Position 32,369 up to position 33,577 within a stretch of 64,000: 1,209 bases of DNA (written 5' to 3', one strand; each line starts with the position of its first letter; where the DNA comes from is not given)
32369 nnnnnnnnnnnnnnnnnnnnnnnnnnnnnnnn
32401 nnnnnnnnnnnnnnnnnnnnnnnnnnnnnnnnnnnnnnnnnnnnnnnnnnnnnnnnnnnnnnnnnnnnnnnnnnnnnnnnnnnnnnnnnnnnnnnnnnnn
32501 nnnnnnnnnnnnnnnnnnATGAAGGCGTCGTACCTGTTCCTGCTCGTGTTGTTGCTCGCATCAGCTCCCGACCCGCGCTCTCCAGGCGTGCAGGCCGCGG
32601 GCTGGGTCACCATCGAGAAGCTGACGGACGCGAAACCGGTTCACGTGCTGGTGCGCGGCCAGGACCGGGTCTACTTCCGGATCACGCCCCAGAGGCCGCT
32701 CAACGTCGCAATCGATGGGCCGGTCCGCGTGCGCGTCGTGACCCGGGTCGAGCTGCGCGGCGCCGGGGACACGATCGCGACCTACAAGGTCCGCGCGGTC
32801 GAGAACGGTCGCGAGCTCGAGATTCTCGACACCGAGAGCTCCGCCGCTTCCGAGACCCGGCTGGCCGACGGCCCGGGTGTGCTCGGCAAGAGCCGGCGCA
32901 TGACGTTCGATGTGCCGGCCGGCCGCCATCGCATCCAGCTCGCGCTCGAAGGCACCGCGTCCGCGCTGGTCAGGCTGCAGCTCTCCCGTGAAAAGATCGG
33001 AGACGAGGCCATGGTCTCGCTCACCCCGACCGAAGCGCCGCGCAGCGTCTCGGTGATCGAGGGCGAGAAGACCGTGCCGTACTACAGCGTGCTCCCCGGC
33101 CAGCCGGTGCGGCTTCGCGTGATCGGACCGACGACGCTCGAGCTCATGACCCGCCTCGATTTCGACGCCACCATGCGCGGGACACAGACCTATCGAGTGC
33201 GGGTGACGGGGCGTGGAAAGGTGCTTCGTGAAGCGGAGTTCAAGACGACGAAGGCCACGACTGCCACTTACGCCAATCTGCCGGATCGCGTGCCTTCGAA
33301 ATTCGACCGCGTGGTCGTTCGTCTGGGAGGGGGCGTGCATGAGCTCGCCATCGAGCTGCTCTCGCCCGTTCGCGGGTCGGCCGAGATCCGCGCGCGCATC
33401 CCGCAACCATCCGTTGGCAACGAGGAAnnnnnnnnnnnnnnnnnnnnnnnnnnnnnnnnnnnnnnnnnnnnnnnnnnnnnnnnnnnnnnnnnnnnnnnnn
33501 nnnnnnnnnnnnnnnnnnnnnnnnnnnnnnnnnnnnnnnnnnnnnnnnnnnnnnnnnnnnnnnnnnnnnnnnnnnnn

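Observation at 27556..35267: Seven-gene translationally coupled envelope operon built around PgsB/PgsC but lacking PgsA, PgsE and CapD: candidate diderm poly-gamma-glutamate synthesis and export system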

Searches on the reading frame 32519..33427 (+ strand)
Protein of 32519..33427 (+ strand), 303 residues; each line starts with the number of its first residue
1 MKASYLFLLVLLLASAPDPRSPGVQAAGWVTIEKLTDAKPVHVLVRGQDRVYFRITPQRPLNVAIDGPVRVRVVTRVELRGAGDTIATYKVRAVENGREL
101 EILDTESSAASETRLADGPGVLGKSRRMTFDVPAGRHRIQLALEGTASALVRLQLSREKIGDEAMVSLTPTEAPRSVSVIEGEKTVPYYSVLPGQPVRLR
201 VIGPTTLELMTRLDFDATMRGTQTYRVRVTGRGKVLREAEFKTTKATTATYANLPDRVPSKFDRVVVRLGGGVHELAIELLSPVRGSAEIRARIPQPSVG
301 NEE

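Call 4: search_protein_families(library=ncbifam, proteins=[window:32519-33427:+], max_evalue=0.01)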
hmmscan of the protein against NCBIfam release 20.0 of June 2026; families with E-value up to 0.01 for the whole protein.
window:32519-33427:+ (303 aa): 0 families

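Call 5: search_protein_families(library=pfam, proteins=[window:32519-33427:+], max_evalue=0.01)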
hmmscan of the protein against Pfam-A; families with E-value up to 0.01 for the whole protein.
window:32519-33427:+ (303 aa): 0 families

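Call 16: find_homologous_proteins(query=window:32519-33427:+, max_evalue=0.001)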
Query window:32519-33427:+ (303 aa): 196 proteins with E <= 0.001 among 6792 candidates; the best 120 are listed.
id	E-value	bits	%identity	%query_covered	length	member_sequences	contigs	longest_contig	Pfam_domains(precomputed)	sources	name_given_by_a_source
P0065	6.7e-183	624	96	100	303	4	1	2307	-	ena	-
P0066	3.5e-139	481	77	93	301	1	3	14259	-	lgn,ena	-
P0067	8.3e-136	470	74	100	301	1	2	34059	-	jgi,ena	jgi:hypothetical protein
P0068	4.4e-106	372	65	91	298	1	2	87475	-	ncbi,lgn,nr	ncbi:MAG: hypothetical protein HZC42_13945 [Candidatus Eisenbacteria bacterium]|nr:hypothetical prot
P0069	2.7e-105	370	64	92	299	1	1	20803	-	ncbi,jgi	-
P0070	8.9e-105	368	64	89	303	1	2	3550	-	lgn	-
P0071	1.6e-104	367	64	92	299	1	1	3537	-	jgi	jgi:hypothetical protein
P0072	5.5e-104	366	63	92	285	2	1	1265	-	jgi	jgi:hypothetical protein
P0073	1.8e-102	361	59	99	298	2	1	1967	-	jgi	jgi:hypothetical protein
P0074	4.6e-99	349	58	98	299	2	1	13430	-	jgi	-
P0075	1.6e-95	338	58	93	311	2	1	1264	-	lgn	-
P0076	2.0e-95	337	55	98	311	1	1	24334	-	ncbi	-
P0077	2.2e-95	337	57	92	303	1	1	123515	-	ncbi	-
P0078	5.2e-95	336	58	90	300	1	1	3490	-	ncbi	-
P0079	7.4e-95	336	56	98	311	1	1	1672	-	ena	-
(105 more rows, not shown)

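Call 22: search_solved_structures(query=A2, max_evalue=1)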
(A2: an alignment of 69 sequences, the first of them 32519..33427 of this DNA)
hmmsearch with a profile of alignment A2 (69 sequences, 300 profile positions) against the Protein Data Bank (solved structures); distinct sequences matched with E-value up to 1: 0.

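Call 23: find_related_loci(query=A2, collection=genome_contigs, flank=10000)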
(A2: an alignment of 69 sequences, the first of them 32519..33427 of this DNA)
Query A2 (303 aa) in genome_contigs; peptide patterns used: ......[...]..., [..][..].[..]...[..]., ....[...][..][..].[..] (x = any residue, [..] = any of these).
113 stretches matched a pattern; 31 encode a relative of the query (tblastn E <= 1e-3); 31 distinct loci.
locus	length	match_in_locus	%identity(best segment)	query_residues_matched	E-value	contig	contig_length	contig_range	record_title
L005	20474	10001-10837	64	24-303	3e-108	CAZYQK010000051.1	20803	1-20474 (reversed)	MAG TPA_asm: uncultured bacterium isolate SRP119689_co1_84 genome assembly, contig: NODE_3410_length_20803_cov_7.642905,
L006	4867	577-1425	59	21-303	1e-102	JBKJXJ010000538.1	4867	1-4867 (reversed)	MAG: Candidatus Eisenbacteria bacterium isolate swi_bin.170 k127_9375437, whole genome shotgun sequence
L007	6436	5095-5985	58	6-303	1e-101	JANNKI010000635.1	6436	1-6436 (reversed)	MAG: bacterium isolate SOY_4_C_metabat_154 SOY_4_C_k141_3127212, whole genome shotgun sequence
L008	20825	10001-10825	57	29-303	6e-100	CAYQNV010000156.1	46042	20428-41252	MAG TPA_asm: uncultured bacterium isolate binchicken_co165_179 genome assembly, contig: k141_710117, whole genome shotgu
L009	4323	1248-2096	57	21-303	2e-100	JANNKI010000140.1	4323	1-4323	MAG: bacterium isolate SOY_4_C_metabat_154 SOY_4_C_k141_737361, whole genome shotgun sequence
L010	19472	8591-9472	55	7-303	3e-97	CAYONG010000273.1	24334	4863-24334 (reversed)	MAG TPA_asm: uncultured bacterium isolate binchicken_co165_111 genome assembly, contig: k141_2212504, whole genome shotg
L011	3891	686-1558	53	6-303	2e-95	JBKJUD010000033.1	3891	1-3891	MAG: Candidatus Eisenbacteria bacterium isolate ant_bin.648 k117_54486, whole genome shotgun sequence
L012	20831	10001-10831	54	25-303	2e-93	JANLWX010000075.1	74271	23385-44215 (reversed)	MAG: Candidatus Eisenbacteria bacterium isolate OTE_20_metabat_201 OTE_20_k141_908104, whole genome shotgun sequence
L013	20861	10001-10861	51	9-303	8e-92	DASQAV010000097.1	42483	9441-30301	MAG TPA_asm: Candidatus Dormiibacterota bacterium isolate SMAG_U11654 k141_38249, whole genome shotgun sequence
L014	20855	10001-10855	50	21-303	5e-90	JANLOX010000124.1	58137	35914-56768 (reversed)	MAG: Candidatus Eisenbacteria bacterium isolate OTE_38_metabat_510 OTE_38_k141_4301628, whole genome shotgun sequence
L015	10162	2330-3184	50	21-303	1e-89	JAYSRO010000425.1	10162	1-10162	MAG: Candidatus Eisenbacteria bacterium isolate GFS_11975 GFS_11975_424, whole genome shotgun sequence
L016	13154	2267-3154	54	1-301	1e-88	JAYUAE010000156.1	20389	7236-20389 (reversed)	MAG: Candidatus Eisenbacteria bacterium isolate GFS_6454 GFS_6454_155, whole genome shotgun sequence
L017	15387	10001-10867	52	6-303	1e-88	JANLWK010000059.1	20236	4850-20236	MAG: Candidatus Eisenbacteria bacterium isolate OTE_20_metabat_388 OTE_20_k141_3286719, whole genome shotgun sequence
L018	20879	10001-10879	50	6-303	5e-83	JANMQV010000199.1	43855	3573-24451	MAG: Candidatus Eisenbacteria bacterium isolate OTE_51_metabat_13 OTE_51_k141_4897374, whole genome shotgun sequence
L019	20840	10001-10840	50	22-303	9e-82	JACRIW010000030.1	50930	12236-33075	MAG: Candidatus Eisenbacteria bacterium isolate NC_groundwater_1813_Pr3_B-0.1um_71_17 SR-2_scaffold_141_811804, whole ge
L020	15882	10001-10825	48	29-303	1e-81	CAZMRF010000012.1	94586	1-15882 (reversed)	MAG TPA_asm: uncultured Acidobacteriota bacterium isolate SRP119689_co1_145 genome assembly, contig: NODE_206_length_945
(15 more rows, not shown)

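Call 43: predict_structure(alignment_id=A2)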
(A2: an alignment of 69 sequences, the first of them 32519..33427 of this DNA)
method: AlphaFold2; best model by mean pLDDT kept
length: 303 residues; sequences in the alignment: 69
mean_pLDDT: 89.8   pTM: 0.53
mean pLDDT of the five models: 89.8, 89.0, 88.4, 88.2, 86.7
residues with pLDDT >= 90: 239; 70-90: 23; 50-70: 30; < 50: 11
segments of 3 or more residues with pLDDT < 50: 298-303
pLDDT, mean of each block of 10 residues (from residue 1): 57 55 63 96 97 98 95 96 89 96 96 93 97 94 98 84 75 98 97 98 93 97 98 97 97 96 95 95 97 74 34
secondary structure, 60 per line:
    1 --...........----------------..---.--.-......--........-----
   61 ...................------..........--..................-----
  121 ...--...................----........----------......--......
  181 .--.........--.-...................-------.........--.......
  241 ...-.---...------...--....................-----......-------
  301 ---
elements in order: H3-13 E40-45 E48-55 E61-79 E86-95 E98-115 E121-123 E126-144 E149-156 E167-172 E175-181 E184-192 E197-215 E223-231 E234-243 E249-251 E258-260 E263-282 E288-293

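Call 46: fold_search(model_id=the predicted structure, library=pdb)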
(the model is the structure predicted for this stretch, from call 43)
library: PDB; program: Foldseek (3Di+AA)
matches with E <= 10: 1569; with E <= 0.001: 43
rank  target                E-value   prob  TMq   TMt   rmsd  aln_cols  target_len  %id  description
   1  4xup_D                1.2e-06  1.00  0.23  0.23  16.9       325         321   11  Structure of the N-terminal CBM22-1-CBM22-2 tandem domain from Paenibacillus barcinonensis Xyn10C (released 2015-06-03)
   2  4xup_B                1.5e-06  1.00  0.21  0.20  15.3       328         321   12  Structure of the N-terminal CBM22-1-CBM22-2 tandem domain from Paenibacillus barcinonensis Xyn10C (released 2015-06-03)
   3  4xup_F                1.5e-06  1.00  0.21  0.20  18.2       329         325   11  Structure of the N-terminal CBM22-1-CBM22-2 tandem domain from Paenibacillus barcinonensis Xyn10C (released 2015-06-03)
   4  4xup_A                2.5e-06  1.00  0.22  0.21  17.9       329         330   12  Structure of the N-terminal CBM22-1-CBM22-2 tandem domain from Paenibacillus barcinonensis Xyn10C (released 2015-06-03)
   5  7js4                  3.4e-06  1.00  0.24  0.09  16.0       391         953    9  The structure of the M60 catalytic domain with the CBM51-1 and CBM51-2 domains from Clostridium perfringens ZmpB (released 2021-02-03)
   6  5x7o_A                1.7e-05  1.00  0.24  0.07  18.8       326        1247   13  Crystal structure of Paenibacillus sp. 598K alpha-1,6-glucosyltransferase (released 2017-07-26)
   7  8w7n                  2.7e-05  1.00  0.22  0.08  17.1       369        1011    9  Crystal structure of the in-cell Cry1Aa purified from Bacillus thuringiensis (released 2024-03-06)
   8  6vls_D                1.0e-04  0.99  0.24  0.10  16.3       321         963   12  Structure of C-terminal fragment of Vip3A toxin (released 2020-07-22)
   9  9h9a                  1.5e-04  1.00  0.25  0.08  18.1       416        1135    9  native structure of the full-length pesticidal protein Cry8Ba2, from crystals formed in vivo (form 1) (released 2025-12-03)
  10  4qaw_H                1.7e-04  1.00  0.28  0.18  14.3       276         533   13  Structure of modular Xyn30D from Paenibacillus barcinonensis (released 2014-10-08)
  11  4r4z_A                1.7e-04  0.99  0.23  0.14  18.8       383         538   10  Structure of PNGF-II in P21 space group (released 2015-01-28)
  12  4qaw_D                2.7e-04  1.00  0.27  0.17  14.6       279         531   14  Structure of modular Xyn30D from Paenibacillus barcinonensis (released 2014-10-08)
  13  7zgn_B                2.9e-04  0.99  0.23  0.14  19.5       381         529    9  Plant/insect N-glycan active PNGase (released 2022-09-07)
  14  7zgn_A                3.1e-04  0.97  0.20  0.13  20.7       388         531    9  Plant/insect N-glycan active PNGase (released 2022-09-07)
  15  9qxq                  3.2e-04  0.99  0.25  0.09  22.3       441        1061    8  native structure of full-length pesticidal protein Cry1Ca18 at pH9, from crystals formed in vivo (released 2026-02-11)
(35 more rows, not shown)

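Call 67: search_protein_representatives(alignment_id=A2)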
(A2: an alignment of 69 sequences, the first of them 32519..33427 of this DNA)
Query: 69 sequences, 300 profile positions. Proteins with E-value up to 0.001 (for the whole library): 786; up to 1e-10: 391; up to 1e-30: 127. The best 150 are listed.
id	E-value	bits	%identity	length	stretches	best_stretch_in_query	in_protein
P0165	6.0e-127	439.5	-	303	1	5-300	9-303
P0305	1.7e-118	411.7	-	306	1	4-300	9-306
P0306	1.7e-113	395.3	-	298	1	1-300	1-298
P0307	2.2e-101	355.5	-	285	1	17-300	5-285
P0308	2.2e-97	342.4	-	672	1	7-300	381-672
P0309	3.5e-95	335.2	-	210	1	92-300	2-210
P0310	6.5e-93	327.7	-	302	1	8-293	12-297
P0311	5.4e-82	291.9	-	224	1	6-219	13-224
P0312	1.5e-75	270.7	-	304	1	7-295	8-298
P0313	7.2e-66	238.9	-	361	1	130-300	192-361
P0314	1.3e-62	228.2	-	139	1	162-300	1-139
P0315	5.7e-61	222.8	-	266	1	37-295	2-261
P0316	1.1e-55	205.5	-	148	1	72-219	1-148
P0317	1.9e-54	201.4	-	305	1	7-299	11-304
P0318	3.3e-54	200.6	-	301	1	12-299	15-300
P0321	2.8e-51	191.0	-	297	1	35-297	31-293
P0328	3.0e-48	181.0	-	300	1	7-280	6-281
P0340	3.6e-43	164.4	-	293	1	1-295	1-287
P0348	3.1e-40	154.7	-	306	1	9-293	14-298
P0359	5.9e-38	147.3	-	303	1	20-279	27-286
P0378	4.6e-35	137.8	-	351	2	153-299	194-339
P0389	7.3e-34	133.8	-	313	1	7-277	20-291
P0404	1.4e-32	129.6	-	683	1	5-294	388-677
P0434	1.5e-30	122.9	-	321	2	13-147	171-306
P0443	2.7e-29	118.8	-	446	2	8-274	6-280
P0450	8.0e-29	117.3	-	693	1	17-276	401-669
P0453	1.1e-28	116.9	-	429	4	25-153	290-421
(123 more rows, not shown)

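Call 68: search_protein_families(library=ncbifam, proteins=[P0308, P0404, P0450, P0313, P0378, P0443, P0453, P0317, P0340, P0434], max_evalue=0.001)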
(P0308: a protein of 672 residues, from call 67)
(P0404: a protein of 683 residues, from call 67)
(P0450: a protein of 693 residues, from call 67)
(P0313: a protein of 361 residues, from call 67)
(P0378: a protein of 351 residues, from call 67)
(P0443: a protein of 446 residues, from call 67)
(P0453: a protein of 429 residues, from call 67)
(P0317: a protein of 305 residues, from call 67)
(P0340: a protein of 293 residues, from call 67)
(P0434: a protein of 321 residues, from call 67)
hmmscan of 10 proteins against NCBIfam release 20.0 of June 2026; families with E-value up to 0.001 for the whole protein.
P0308 (672 aa): 1 family
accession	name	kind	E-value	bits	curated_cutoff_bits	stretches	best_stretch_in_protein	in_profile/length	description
TIGR04332.1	gamma_Glu_sys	subfamily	1.2e-91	307.1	100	1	13-313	5-300/307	poly-gamma-glutamate system protein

P0404 (683 aa): 1 family
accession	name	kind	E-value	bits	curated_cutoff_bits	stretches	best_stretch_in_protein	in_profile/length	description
TIGR04332.1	gamma_Glu_sys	subfamily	9.8e-95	317.3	100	1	3-305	6-305/307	poly-gamma-glutamate system protein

P0450 (693 aa): 1 family
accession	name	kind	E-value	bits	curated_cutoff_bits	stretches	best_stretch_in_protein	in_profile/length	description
TIGR04332.1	gamma_Glu_sys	subfamily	1.5e-88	296.9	100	1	9-316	3-307/307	poly-gamma-glutamate system protein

P0313 (361 aa): 2 families
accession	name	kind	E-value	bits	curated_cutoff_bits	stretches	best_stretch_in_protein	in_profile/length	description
TIGR01983.1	UbiG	equivalog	2e-06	27.3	102.95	1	34-130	50-149/228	bifunctional 2-polyprenyl-6-hydroxyphenol methylase/3-demethylubiquinol 3-O-methyltransferase UbiG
NF043040.1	corrin_prot_MT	hypoth_equivalog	0.00023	20.7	180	1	18-73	26-81/216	corrinoid protein-associated methyltransferase CpaM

P0378 (351 aa): 0 families

P0443 (446 aa): 0 families

P0453 (429 aa): 0 families

P0317 (305 aa): 0 families

P0340 (293 aa): 0 families

P0434 (321 aa): 0 families

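Call 75: find_related_loci(query=A5, collection=metagenome_contigs, flank=7000)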
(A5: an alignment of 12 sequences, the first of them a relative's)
Query A5 (305 aa) in metagenome_contigs; peptide patterns used: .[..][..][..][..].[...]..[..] (x = any residue, [..] = any of these).
69 stretches matched a pattern; 3 encode a relative of the query (tblastn E <= 1e-3); 3 distinct loci.
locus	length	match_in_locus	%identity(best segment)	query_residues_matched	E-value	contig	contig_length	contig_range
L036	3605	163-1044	43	12-304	9e-81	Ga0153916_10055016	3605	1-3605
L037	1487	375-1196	43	29-304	3e-85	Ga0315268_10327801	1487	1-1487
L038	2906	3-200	56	114-303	6e-22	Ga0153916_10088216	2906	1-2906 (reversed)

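Call 78: list_cluster_members(proteins=[P0317, P0328, P0348, P0359, P0389, P0404, P0450, P0340, P0321, P0312])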
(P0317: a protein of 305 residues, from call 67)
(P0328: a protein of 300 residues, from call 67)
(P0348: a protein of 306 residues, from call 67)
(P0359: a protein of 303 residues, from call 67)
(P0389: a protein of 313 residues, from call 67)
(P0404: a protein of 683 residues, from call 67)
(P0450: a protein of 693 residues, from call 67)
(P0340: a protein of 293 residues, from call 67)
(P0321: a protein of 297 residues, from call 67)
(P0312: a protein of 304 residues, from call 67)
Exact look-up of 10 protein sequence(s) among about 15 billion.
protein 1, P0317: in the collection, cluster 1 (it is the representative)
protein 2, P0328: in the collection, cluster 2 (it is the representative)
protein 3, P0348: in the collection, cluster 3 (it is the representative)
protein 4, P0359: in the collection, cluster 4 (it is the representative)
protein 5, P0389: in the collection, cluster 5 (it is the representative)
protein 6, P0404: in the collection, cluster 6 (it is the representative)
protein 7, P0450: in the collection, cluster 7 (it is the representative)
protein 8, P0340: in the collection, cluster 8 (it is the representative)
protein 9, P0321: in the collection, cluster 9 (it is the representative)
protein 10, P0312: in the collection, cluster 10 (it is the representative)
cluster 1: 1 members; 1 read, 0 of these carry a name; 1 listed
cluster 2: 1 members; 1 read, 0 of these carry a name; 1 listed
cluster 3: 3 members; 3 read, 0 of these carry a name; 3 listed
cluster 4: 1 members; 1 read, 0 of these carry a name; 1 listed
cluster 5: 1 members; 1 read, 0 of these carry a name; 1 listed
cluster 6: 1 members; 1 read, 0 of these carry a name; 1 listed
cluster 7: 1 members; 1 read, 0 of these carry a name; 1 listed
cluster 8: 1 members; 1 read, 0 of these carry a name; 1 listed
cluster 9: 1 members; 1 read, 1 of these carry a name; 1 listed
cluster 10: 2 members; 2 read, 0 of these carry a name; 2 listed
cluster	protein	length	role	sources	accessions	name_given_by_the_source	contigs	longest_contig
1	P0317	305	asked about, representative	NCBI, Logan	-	-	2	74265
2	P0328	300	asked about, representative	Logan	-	-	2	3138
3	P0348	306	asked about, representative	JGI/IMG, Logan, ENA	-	-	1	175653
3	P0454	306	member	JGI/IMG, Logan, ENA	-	-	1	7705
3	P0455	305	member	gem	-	-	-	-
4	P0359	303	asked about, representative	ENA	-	-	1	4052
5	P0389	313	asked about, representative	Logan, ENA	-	-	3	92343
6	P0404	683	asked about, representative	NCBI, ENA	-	-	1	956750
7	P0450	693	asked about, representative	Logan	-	-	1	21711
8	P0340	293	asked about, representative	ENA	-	-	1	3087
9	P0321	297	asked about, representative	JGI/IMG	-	hypothetical protein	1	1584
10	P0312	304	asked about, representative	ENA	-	-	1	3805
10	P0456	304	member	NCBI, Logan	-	-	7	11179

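Call 79: find_encoding_contigs(protein=P0404, flank=10000, max_places=1)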
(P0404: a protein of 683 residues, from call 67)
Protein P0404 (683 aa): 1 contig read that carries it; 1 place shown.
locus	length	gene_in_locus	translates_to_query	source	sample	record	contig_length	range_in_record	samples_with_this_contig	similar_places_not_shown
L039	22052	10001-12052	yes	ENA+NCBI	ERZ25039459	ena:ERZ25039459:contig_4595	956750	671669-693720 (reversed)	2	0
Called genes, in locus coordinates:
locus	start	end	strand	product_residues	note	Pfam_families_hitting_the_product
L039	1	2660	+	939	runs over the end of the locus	PF01364:Peptidase_C25, PF11974:bMG3 (weak), PF13860:FlgD_ig (weak)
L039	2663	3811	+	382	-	-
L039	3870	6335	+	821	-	PF08309:LVIVD, PF00041:fn3 (faint), PF16656:Pur_ac_phosph_N (weak), PF03781:FGE-sulfatase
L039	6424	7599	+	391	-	PF07786:HGSNAT_cat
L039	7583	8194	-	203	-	-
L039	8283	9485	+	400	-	PF08245:Mur_ligase_M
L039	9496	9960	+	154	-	PF14102:Caps_synth_CapC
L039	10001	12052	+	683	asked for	-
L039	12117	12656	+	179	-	PF00578:AhpC-TSA, PF08534:Redoxin (weak)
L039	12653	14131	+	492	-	-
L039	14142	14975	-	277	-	-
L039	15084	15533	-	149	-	PF01814:Hemerythrin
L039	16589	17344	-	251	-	-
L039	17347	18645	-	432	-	PF00909:Ammonium_transp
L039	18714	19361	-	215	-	PF00072:Response_reg, PF04545:Sigma70_r4 (weak), PF08281:Sigma70_r4_2, PF00196:GerE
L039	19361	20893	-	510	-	PF07730:HisKA_3 (weak), PF13581:HATPase_c_2 (weak), PF02518:HATPase_c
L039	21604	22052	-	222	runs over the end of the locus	PF13635:DUF4143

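Call 80: find_encoding_contigs(protein=P0317, flank=8000, max_places=1)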
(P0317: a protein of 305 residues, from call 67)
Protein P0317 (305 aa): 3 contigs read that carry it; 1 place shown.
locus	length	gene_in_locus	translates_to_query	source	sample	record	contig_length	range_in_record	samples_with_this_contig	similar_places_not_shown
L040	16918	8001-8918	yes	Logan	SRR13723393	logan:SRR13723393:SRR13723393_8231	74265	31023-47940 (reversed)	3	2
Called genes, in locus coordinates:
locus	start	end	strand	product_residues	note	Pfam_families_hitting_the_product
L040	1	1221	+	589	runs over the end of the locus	-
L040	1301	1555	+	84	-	PF01019:G_glu_transpept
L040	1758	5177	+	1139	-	PF15902:Sortilin-Vps10 (faint), PF13585:CHU_C (faint), PF18962:Por_Secre_tail (weak)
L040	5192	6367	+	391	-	PF08245:Mur_ligase_M (weak)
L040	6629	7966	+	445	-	-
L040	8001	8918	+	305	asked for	-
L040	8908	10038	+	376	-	-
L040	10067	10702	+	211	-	PF05908:Gamma_PGA_hydro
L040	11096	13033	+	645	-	PF07715:Plug, PF00593:TonB_dep_Rec_b-barrel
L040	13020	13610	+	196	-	PF20221:DUF6580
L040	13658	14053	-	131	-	-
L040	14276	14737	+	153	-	PF22769:DCD, PF00692:dUTPase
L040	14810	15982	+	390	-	PF01594:AI-2E_transport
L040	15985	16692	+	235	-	PF00590:TP_methylase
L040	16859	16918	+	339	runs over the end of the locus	PF00578:AhpC-TSA, PF08534:Redoxin, PF13905:Thioredoxin_8 (weak), PF17991:Thioredoxin_10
